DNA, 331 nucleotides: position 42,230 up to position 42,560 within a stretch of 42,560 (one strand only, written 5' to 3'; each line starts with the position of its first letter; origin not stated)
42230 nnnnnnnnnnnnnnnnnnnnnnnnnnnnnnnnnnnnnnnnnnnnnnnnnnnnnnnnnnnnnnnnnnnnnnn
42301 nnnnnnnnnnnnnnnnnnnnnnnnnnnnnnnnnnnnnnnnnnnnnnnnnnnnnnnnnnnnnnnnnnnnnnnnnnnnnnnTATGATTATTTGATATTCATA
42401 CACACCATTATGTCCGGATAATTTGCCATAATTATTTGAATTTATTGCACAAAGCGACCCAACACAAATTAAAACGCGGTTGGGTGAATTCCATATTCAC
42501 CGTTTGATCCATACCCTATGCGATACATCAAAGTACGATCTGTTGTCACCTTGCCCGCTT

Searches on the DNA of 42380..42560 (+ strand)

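Call 27: search_dna_similar(query=window:42380-42560:+, collection=ecoli_genomes, mode=near, max_rows=8)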
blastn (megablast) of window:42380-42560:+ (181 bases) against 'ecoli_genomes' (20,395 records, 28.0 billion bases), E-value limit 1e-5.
Records with a match: 434; places in all: 869; records where one place covers at least 80% of the query: 0.
Genomes with a match: 434 of 5426; with a place that covers at least 80% of the query: 0. Places per genome that has any: lowest 1, median 2, highest 4. On chromosomes: 869 places; on plasmids: 0.
Best place of each record, by identity: >=99% 429; 95-99% 4; 90-95% 1.
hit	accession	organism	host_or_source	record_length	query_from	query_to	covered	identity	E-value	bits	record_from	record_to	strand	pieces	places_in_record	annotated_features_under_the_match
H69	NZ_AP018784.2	Escherichia coli strain SK1144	-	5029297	79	181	57%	100.0%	1e-45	191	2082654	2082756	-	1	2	hypothetical protein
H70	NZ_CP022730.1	Escherichia coli strain SA186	Homo sapiens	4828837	79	181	57%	100.0%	1e-45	191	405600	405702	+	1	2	hypothetical protein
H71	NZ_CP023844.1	Escherichia coli strain 4/1-1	Homo sapiens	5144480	79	181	57%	100.0%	1e-45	191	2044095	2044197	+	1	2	hypothetical protein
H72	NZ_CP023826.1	Escherichia coli strain 4/4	Homo sapiens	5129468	79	181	57%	100.0%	1e-45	191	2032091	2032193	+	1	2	hypothetical protein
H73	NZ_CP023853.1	Escherichia coli strain 2/0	Homo sapiens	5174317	79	181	57%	100.0%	1e-45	191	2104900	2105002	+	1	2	hypothetical protein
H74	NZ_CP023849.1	Escherichia coli strain 4/0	Homo sapiens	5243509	79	181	57%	100.0%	1e-45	191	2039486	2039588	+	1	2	hypothetical protein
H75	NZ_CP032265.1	Escherichia coli strain AR_0089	missing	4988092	79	181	57%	100.0%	1e-45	191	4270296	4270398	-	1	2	hypothetical protein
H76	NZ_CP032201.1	Escherichia coli strain AR_0086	missing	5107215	79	181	57%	100.0%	1e-45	191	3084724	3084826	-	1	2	hypothetical protein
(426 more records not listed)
